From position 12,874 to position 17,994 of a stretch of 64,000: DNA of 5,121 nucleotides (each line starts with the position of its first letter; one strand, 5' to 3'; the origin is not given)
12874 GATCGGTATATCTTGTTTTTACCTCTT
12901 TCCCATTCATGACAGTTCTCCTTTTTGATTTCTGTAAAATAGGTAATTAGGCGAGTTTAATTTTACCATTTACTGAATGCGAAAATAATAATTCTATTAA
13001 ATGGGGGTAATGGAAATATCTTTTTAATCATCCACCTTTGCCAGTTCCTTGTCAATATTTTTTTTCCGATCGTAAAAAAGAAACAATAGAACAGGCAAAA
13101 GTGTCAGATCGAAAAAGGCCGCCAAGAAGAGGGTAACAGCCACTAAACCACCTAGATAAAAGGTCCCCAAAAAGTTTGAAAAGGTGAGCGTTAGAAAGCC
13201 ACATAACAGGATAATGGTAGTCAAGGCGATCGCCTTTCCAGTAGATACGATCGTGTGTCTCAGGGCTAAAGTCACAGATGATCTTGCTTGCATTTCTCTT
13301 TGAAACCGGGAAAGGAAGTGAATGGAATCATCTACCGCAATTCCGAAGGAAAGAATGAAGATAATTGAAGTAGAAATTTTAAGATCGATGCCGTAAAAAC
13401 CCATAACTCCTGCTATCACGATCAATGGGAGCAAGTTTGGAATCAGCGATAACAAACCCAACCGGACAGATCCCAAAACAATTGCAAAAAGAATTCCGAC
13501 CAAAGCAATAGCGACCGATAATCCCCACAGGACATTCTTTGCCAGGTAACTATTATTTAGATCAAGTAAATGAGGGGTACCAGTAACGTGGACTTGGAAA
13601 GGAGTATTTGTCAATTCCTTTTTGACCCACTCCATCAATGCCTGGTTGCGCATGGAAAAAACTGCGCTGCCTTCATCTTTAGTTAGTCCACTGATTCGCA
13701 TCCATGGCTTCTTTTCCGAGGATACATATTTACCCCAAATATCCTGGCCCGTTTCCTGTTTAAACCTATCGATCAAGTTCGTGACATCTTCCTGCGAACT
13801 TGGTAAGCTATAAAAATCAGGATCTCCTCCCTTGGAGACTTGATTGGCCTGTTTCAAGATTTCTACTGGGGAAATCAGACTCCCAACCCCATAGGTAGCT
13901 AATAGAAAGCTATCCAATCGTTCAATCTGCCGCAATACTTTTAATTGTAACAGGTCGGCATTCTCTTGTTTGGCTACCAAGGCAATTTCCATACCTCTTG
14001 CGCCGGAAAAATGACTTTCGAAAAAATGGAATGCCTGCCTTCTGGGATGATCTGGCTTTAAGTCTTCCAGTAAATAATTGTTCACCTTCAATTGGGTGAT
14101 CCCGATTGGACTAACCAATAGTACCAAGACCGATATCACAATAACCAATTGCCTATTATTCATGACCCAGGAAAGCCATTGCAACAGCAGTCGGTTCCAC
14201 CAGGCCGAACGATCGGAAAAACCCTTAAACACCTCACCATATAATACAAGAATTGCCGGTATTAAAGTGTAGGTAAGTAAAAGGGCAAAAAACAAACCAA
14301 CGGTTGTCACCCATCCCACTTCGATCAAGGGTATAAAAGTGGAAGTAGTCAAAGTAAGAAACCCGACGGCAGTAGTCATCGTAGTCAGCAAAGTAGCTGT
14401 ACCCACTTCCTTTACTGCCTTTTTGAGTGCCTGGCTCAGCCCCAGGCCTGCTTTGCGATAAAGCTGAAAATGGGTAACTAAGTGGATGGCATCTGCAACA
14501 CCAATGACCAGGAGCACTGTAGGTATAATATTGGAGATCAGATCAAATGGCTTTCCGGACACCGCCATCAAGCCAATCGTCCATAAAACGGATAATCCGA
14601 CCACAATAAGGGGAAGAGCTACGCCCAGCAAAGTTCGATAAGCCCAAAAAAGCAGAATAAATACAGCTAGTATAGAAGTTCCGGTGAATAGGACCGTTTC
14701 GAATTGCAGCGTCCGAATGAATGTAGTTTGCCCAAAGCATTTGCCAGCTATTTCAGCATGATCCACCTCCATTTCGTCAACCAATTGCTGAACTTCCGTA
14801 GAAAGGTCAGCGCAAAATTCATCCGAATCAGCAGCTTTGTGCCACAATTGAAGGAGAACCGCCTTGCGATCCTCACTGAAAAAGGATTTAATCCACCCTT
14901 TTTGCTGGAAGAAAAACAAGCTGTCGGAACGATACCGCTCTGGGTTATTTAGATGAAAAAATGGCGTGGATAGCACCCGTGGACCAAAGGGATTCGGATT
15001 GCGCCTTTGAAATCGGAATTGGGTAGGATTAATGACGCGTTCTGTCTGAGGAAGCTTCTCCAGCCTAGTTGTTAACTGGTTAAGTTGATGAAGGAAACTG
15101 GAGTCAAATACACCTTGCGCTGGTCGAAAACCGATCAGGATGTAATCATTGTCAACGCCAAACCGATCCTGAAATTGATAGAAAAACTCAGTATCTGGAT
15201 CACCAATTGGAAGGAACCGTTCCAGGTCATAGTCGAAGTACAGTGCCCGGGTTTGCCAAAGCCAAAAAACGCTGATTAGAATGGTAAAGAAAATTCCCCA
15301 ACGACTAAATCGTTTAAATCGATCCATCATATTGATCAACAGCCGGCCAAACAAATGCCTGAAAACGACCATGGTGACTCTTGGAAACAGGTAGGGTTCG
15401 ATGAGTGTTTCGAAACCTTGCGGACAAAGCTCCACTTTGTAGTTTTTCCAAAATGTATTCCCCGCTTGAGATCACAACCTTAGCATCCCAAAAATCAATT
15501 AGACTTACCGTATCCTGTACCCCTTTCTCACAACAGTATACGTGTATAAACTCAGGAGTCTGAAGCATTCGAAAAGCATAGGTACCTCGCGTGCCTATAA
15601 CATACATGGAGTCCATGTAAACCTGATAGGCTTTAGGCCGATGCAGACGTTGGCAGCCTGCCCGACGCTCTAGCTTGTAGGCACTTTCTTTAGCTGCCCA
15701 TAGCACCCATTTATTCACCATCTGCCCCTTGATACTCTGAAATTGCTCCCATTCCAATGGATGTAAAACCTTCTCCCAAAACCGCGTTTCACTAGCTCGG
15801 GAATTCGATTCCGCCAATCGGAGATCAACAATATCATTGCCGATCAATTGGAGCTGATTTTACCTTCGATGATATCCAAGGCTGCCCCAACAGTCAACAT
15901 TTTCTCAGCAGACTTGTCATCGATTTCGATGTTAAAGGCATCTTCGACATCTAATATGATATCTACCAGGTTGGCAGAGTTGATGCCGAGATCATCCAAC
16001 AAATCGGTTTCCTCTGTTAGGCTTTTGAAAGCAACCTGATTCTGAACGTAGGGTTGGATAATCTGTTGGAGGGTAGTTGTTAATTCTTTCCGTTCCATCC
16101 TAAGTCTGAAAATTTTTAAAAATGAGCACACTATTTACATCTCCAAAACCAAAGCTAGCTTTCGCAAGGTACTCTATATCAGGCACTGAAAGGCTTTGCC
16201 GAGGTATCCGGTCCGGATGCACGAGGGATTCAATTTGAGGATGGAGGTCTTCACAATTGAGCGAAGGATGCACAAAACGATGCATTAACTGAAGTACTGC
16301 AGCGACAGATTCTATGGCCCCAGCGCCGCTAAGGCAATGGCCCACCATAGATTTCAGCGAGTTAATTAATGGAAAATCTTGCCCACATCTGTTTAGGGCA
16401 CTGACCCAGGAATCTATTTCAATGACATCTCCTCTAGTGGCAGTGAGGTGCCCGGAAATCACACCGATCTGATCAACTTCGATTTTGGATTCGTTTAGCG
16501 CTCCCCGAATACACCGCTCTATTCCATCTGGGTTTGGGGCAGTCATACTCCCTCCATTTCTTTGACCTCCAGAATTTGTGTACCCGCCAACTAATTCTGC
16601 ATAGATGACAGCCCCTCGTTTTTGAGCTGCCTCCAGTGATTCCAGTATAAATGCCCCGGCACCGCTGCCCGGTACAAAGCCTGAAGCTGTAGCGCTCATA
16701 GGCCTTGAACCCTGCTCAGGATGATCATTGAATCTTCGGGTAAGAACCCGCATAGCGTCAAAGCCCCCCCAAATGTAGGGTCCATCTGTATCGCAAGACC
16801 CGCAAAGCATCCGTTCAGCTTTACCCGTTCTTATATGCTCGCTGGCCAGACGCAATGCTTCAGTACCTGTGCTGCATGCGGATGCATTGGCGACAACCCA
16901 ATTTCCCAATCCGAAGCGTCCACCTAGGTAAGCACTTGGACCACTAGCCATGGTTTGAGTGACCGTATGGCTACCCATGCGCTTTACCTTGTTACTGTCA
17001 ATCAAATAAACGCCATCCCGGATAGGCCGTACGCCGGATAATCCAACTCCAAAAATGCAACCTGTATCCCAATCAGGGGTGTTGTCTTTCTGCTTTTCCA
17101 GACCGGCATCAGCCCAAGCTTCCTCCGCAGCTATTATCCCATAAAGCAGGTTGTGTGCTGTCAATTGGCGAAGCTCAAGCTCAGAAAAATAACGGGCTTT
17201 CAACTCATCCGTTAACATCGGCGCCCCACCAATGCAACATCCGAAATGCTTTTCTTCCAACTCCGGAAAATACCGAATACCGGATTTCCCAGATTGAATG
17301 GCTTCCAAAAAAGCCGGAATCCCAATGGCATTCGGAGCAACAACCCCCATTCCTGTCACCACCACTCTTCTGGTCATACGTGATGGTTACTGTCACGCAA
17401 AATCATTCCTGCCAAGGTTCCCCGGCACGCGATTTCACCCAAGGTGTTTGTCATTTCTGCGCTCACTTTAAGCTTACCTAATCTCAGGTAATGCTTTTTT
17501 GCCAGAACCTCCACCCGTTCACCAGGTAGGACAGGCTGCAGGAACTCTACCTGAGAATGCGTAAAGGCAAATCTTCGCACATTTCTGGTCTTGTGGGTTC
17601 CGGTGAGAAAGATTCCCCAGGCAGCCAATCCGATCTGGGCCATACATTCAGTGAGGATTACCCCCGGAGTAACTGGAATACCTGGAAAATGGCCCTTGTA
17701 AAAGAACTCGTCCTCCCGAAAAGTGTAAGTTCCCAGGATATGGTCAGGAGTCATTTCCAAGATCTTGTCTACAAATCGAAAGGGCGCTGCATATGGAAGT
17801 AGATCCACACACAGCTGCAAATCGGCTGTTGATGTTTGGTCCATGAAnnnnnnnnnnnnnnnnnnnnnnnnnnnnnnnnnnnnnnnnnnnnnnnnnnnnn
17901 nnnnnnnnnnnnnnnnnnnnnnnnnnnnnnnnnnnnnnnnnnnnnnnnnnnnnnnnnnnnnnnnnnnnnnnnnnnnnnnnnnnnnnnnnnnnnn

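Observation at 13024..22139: Ten-gene translationally coupled operon combining a type III PKS phenolic-lipid module, a private ACP/KS/DH/reductase line, a PPTase, an MMPL exporter and a YceI lipid binder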

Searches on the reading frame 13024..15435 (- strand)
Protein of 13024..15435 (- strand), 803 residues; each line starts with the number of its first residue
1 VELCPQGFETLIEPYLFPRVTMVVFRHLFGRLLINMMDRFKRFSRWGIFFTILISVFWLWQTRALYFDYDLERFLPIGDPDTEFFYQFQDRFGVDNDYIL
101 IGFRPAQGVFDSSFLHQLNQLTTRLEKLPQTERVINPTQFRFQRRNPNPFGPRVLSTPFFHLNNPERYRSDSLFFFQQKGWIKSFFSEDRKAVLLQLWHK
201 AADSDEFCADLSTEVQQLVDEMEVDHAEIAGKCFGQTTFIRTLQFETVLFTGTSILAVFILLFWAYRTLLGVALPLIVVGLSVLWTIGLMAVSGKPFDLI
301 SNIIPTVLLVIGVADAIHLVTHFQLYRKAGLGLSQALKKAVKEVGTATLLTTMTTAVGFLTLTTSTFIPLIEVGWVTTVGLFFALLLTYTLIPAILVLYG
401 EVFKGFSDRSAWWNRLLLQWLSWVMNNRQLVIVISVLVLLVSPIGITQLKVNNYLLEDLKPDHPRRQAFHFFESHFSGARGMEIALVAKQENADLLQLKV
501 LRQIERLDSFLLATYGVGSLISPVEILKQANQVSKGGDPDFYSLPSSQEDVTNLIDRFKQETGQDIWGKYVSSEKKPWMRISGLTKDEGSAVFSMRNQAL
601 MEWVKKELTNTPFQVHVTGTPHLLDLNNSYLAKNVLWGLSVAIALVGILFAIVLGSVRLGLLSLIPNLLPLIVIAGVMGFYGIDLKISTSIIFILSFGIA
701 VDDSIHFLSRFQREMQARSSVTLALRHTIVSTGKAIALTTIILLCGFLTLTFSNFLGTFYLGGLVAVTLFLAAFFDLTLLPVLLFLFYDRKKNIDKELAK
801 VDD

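Call 3: search_protein_families(library=pfam, proteins=[window:13024-15435:-])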
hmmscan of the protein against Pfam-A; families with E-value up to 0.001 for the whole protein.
window:13024-15435:- (803 aa): 4 families
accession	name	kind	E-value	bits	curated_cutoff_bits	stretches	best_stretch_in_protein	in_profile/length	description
PF03176.21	MMPL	-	2e-48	165.5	20.5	2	176-416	71-322/333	MMPL family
PF02460.24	Patched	-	1.8e-09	38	23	1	263-397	22-155/156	Patched SSD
PF12349.14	Sterol-sensing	-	4.2e-08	33.6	22.3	1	267-399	5-136/153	Sterol-sensing domain of SREBP cleavage-activation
PF00873.25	ACR_tran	-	1.7e-07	29.8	28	2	631-786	860-1019/1021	AcrB/AcrD/AcrF family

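Call 4: search_protein_families(library=ncbifam, proteins=[window:13024-15435:-])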
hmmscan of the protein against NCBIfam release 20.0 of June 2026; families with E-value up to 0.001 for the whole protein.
window:13024-15435:- (803 aa): 11 families
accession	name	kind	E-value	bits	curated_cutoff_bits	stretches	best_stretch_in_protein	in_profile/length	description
TIGR00921.1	2A067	subfamily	4e-63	213.6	351.9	2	425-797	1-357/733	hydrophobe/amphiphile efflux-3 (HAE3) family transporter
TIGR00833.1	actII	subfamily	2.3e-42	145.3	874.7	2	229-516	157-448/910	MMPL family RND transporter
TIGR03480.1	HpnN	hypoth_equivalog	9.2e-39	133.1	751.85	2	240-456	264-476/862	hopanoid biosynthesis associated RND transporter like protein HpnN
NF052374.1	HopndTporHpnN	equivalog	8.5e-21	73.7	1100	2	251-441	278-464/858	hopanoid transporter HpnN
NF052608.1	TrhMmycExpMmpL3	equivalog_domain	6e-09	34.7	1400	1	642-785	193-339/992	trehalose monomycolate exporter MmpL3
NF045600.2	BstA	equivalog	1e-08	33.6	1400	1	618-786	734-896/903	sterol transporter cytoplasmic membrane protein BstA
TIGR00914.1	2A0601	subfamily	2.7e-07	28.7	701.45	1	640-797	885-1045/1051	CusA/CzcA family heavy metal efflux RND transporter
TIGR00918.1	2A060602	subfamily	3.1e-07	28.4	1120.4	1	618-787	950-1117/1145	transmembrane receptor Patched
TIGR00916.1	2A0604s01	subfamily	9e-06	25.4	148.6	1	640-764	93-215/231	SecD/SecF family protein translocase subunit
NF007133.0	PRK09579.1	equivalog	1.3e-05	23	1763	1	214-445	298-541/1017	multidrug efflux RND transporter permease subunit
NF006354.0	PRK08578.1-2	equivalog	0.00018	21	353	0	212-399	93-284/296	preprotein translocase subunit SecF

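Call 47: search_solved_structures(query=window:13024-15330:-, max_evalue=0.00001)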
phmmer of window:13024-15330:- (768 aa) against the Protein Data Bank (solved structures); distinct sequences matched with E-value up to 0.00001: 16.
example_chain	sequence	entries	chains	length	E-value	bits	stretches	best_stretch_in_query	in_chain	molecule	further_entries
9b46_A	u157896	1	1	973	3.5e-08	35.5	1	152-447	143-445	MmpL5 protein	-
9gi0_B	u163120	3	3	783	7e-08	34.5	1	216-453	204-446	Siderophore exporter MmpL4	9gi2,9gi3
6wu0_B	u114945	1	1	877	9.7e-08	34.1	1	213-364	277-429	Hopanoid biosynthesis associated RND transporter like protein HpnN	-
6n40_A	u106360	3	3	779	1.1e-07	33.8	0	607-752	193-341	Membrane protein, MmpL family protein | Trehalose monomycolate exporter MmpL3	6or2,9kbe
8qkk_A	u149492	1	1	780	1.1e-07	33.8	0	607-752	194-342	Trehalose monomycolate exporter MmpL3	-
7k7m_A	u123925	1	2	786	1.2e-07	33.8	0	607-752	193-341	Drug exporters of the RND superfamily-like protein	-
5khn_B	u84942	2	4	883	1.9e-07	33.1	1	218-366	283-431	RND transporter | Putative RND superfamily efflux pump membrane protein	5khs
7c2m_A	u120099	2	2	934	1.9e-07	33.1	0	607-752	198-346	Chimera of drug exporters of the RND superfamily-like protein and Endolysin | Drug exporters of the RND superfamily-like protein,Endolysin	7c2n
6ajf_A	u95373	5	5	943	1.9e-07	33.1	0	607-752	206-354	Drug exporters of the RND superfamily-like protein,Endolysin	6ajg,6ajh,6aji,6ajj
9syt_A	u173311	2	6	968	3.9e-07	32.1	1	216-453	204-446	Siderophore exporter MmpL4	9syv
9syj_A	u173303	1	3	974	4e-07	32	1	216-453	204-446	Siderophore exporter MmpL4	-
7k8b_A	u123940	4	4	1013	4.4e-07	31.9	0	607-752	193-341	Drug exporters of the RND superfamily-like protein | Trehalose monomycolate exporter MmpL3 | MmpL3 transporter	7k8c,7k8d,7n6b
7wnx_A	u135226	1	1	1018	4.4e-07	31.9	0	607-752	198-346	Trehalose monomycolate exporter MmpL3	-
7k8a_A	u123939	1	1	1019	4.5e-07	31.9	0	607-752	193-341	Drug exporters of the RND superfamily-like protein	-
9b43_A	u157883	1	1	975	1.7e-06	30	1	221-462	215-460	MmpL4 protein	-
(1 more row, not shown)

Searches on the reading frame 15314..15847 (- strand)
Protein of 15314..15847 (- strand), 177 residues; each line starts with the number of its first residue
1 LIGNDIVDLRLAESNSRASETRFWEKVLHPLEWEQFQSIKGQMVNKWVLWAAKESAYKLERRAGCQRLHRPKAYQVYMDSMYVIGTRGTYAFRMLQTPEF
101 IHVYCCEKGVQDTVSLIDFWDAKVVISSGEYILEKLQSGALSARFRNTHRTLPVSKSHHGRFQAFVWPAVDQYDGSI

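Call 3: search_protein_families(library=pfam, proteins=[window:15314-15847:-])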
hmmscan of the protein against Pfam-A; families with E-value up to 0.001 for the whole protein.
window:15314-15847:- (177 aa): 1 family
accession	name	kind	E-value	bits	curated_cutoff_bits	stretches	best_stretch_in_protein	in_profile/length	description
PF01648.25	ACPS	-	3.5e-09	37.1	25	1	2-63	2-63/111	4'-phosphopantetheinyl transferase superfamily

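Call 4: search_protein_families(library=ncbifam, proteins=[window:15314-15847:-])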
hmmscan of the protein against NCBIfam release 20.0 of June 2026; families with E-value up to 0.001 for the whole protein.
window:15314-15847:- (177 aa): 1 family
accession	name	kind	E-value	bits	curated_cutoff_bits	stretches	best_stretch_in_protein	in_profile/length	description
TIGR00556.1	pantethn_trn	domain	1.8e-05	24.8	45.35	1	1-59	4-63/128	phosphopantetheine--protein transferase domain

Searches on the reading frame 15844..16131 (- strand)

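Call 3: search_protein_families(library=pfam, proteins=[window:15844-16131:-])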
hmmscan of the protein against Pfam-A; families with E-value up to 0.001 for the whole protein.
window:15844-16131:- (95 aa): 1 family
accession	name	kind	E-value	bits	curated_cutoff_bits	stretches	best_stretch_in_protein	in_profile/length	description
PF00550.31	PP-binding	-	2.8e-05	24.7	20.8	1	37-75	17-54/67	Phosphopantetheine attachment site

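Call 4: search_protein_families(library=ncbifam, proteins=[window:15844-16131:-])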
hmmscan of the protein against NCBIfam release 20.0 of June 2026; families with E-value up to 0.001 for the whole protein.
window:15844-16131:- (95 aa): 14 families
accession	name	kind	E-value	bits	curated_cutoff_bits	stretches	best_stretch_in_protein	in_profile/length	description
NF002148.0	PRK00982.1-2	subfamily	8.9e-14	51.1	71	1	18-91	6-77/79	acyl carrier protein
NF009104.0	PRK12449.1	equivalog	9.6e-14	51.1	70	1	12-90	1-77/80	acyl carrier protein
NF002150.0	PRK00982.1-4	subfamily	1.8e-12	47.3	66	1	12-91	1-78/80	acyl carrier protein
TIGR00517.1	acyl_carrier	equivalog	3.9e-12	45.9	70.45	1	30-91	15-76/77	acyl carrier protein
NF002151.0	PRK00982.1-5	equivalog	1.3e-11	44.5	92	1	33-90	18-75/78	acyl carrier protein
NF002149.0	PRK00982.1-3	equivalog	3.3e-11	42.9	106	1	30-91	15-76/78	acyl carrier protein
NF002147.0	PRK00982.1-1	equivalog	4.4e-09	36.1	84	1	12-89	3-78/83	acyl carrier protein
NF040636.1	AcpM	exception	6.2e-08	32.6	146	1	15-89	4-76/93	meromycolate extension acyl carrier protein AcpM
NF005480.0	PRK07081.1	equivalog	2.4e-07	30.6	72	1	19-78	3-61/83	acyl carrier protein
NF006031.0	PRK08172.1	equivalog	3.2e-06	27.7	76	1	33-85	19-71/82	acyl carrier protein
NF005798.0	PRK07639.1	equivalog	5e-05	23.7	100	1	12-90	1-80/91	petrobactin biosynthesis protein AsbD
NF005079.0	PRK06508.1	equivalog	5.8e-05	23.4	83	1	32-71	17-56/93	acyl carrier protein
NF058660.1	cispen_ACP_AmcB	equivalog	0.00014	22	80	1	18-89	3-76/80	cispentacin biosynthesis acyl carrier protein AmcB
TIGR04069.1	ocin_ACP_rel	hypoth_equivalog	0.00024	21.5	70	1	21-74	6-61/77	peptide maturation system acyl carrier-related protein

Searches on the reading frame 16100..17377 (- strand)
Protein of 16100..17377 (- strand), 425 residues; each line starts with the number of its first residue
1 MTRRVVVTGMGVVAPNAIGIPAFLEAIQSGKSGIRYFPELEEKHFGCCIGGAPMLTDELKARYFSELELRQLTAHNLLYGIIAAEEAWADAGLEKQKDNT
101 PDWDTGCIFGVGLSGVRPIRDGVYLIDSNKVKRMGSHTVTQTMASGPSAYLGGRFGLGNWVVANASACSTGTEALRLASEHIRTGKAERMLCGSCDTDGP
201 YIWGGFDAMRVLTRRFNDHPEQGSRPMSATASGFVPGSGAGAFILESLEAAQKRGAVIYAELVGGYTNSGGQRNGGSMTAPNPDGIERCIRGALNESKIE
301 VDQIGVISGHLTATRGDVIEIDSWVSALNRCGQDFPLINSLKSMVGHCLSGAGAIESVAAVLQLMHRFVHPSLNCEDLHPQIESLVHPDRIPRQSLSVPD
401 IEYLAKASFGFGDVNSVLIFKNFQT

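Call 3: search_protein_families(library=pfam, proteins=[window:16100-17377:-])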
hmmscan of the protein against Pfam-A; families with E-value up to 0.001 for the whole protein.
window:16100-17377:- (425 aa): 2 families
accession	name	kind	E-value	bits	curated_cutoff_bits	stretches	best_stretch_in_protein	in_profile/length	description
PF00109.32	ketoacyl-synt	-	4.4e-32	112.1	20.8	1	3-251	2-252/252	Beta-ketoacyl synthase, N-terminal domain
PF02801.28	Ketoacyl-synt_C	-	1.6e-23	83.4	20.8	1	259-376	1-119/119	Beta-ketoacyl synthase, C-terminal domain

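Call 4: search_protein_families(library=ncbifam, proteins=[window:16100-17377:-])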
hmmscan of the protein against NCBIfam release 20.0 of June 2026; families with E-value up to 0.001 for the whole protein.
window:16100-17377:- (425 aa): 20 families
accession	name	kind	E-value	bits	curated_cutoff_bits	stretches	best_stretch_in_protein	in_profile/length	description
TIGR03150.1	fabF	equivalog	3e-80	269.9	493.75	1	3-421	1-407/407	beta-ketoacyl-ACP synthase II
NF005589.0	PRK07314.1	subfamily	2.4e-77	260.4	387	1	2-423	3-412/413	beta-ketoacyl-ACP synthase II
NF004970.0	PRK06333.1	subfamily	5.9e-75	252.7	525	1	2-424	3-423/424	beta-ketoacyl-ACP synthase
NF005935.0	PRK07967.1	equivalog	4.6e-69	233.2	630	1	3-424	2-405/406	beta-ketoacyl-ACP synthase I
NF006587.0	PRK09116.1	equivalog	1.5e-60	205.1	470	1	2-423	1-407/408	beta-ketoacyl-ACP synthase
NF006434.0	PRK08722.1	equivalog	6.7e-58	196.5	759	1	2-422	3-413/414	beta-ketoacyl-ACP synthase II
NF006274.0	PRK08439.1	equivalog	9.7e-56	189.3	621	1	3-422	2-405/406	beta-ketoacyl-ACP synthase II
NF005490.0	PRK07103.1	equivalog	1.5e-50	172.5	445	1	2-422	3-412/414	polyketide beta-ketoacyl:acyl carrier protein synthase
NF005916.1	PRK07910.1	equivalog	2.9e-43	148.3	560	1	4-421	13-416/418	KasA/KasB family beta-ketoacyl-ACP synthase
NF005076.0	PRK06501.1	equivalog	1.1e-42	146.4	629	1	148-421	155-421/425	beta-ketoacyl-ACP synthase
NF058662.1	cispenta_AmcF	equivalog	1.4e-32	113.1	325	1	155-421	116-368/369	cispentacin biosynthesis acyltransferase subunit AmcF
NF004618.0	PRK05952.1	equivalog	7.3e-28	97.5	455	1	153-422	132-382/384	beta-ketoacyl-ACP synthase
NF006618.0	PRK09185.1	subfamily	2.2e-25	89.5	407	1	106-422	99-392/394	beta-ketoacyl-ACP synthase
NF045894.1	PKS_plus_SDR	equivalog_domain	2.5e-25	88.3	1740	1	131-383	136-384/1515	type I polyketide synthase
NF040607.1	mycolic_Pks13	equivalog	1.3e-21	75.8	2100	1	163-422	266-525/1680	polyketide synthase Pks13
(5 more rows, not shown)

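Call 46: search_solved_structures(query=window:16100-17377:-, max_evalue=1e-40)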
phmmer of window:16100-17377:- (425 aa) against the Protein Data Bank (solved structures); distinct sequences matched with E-value up to 1e-40: 49.
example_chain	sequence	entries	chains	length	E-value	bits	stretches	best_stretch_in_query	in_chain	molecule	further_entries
1j3n_A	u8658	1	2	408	2.5e-56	194.7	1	3-422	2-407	3-oxoacyl-(acyl-carrier protein) synthase II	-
3e60_A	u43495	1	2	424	3.4e-54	187.7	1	3-424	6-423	3-oxoacyl-[acyl-carrier-protein ] synthase II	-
4jrh_A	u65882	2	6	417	6.4e-53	183.5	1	3-422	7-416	3-oxoacyl-[acyl-carrier-protein] synthase 2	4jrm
3u0f_A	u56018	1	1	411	1.2e-52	182.6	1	3-424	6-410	Beta-ketoacyl synthase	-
3lrf_A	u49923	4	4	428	1.4e-52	182.4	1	3-424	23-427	Beta-ketoacyl synthase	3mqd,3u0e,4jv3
8qm1_A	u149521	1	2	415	2.7e-52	181.4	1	3-423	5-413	3-oxoacyl-[acyl-carrier-protein] synthase 2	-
4b7v_A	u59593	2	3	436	3.2e-52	181.1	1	3-423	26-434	3-OXOACYL-[ACYL-CARRIER-PROTEIN] SYNTHASE 2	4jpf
6okg_A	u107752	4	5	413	7.3e-52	180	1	3-422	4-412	3-oxoacyl-[acyl-carrier-protein] synthase 2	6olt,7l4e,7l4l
1b3n_A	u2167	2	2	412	7.8e-52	179.9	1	3-422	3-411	PROTEIN (KETOACYL ACYL CARRIER PROTEIN SYNTHASE 2) | BETA-KETOACYL ACP SYNTHASE II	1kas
2gfw_A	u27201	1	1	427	8.7e-52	179.7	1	3-422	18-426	3-oxoacyl-[acyl-carrier-protein] synthase 2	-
8cn8_A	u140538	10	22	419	4.8e-51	177.3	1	3-423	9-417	3-oxoacyl-[acyl-carrier-protein] synthase 2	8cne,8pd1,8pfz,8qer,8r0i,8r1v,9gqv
4jga_A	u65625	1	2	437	6.4e-51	176.9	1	2-422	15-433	3-oxoacyl-[acyl-carrier-protein] synthase 2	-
2gfy_A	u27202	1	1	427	7e-51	176.7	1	3-422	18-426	3-oxoacyl-[acyl-carrier-protein] synthase 2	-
8pj0_A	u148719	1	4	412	7.3e-51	176.7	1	3-423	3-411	3-oxoacyl-[acyl-carrier-protein] synthase 2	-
4jb6_A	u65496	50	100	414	1e-50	176.2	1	3-423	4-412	3-oxoacyl-[acyl-carrier-protein] synthase 2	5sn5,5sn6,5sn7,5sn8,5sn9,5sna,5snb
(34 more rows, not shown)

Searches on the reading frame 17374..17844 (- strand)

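Call 3: search_protein_families(library=pfam, proteins=[window:17374-17844:-])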
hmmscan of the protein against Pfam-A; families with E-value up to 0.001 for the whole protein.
window:17374-17844:- (156 aa): 1 family
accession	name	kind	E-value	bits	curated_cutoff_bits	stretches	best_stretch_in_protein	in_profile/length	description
PF07977.19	FabA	-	7.1e-14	52.1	23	1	17-123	2-121/138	FabA-like domain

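Call 4: search_protein_families(library=ncbifam, proteins=[window:17374-17844:-])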
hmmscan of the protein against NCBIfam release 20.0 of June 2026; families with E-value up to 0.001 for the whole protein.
window:17374-17844:- (156 aa): 6 families
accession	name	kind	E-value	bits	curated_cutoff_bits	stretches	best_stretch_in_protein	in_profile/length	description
NF009667.0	PRK13188.1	equivalog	2.4e-22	79.3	465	1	4-148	318-459/464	bifunctional UDP-3-O-[3-hydroxymyristoyl] N-acetylglucosamine deacetylase/3-hydroxyacyl-ACP dehydratase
NF000582.1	PRK00006.1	equivalog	3.2e-19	69.2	113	1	12-145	5-134/137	3-hydroxyacyl-ACP dehydratase FabZ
TIGR01750.1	fabZ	equivalog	1.7e-18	66.8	155.15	1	12-145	6-138/141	3-hydroxyacyl-ACP dehydratase FabZ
NF058663.1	cispen_cyc_AmcE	equivalog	0.00013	22.1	140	1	19-132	16-127/153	cispentacin biosynthesis cyclizing decarboxylase AmcE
NF003509.0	PRK05174.1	equivalog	0.00017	21.4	124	1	36-111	55-124/172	bifunctional 3-hydroxydecanoyl-ACP dehydratase/trans-2-decenoyl-ACP isomerase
TIGR01749.1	fabA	equivalog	0.00029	20.8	238.15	1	37-110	53-120/169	3-hydroxyacyl-[acyl-carrier-protein] dehydratase FabA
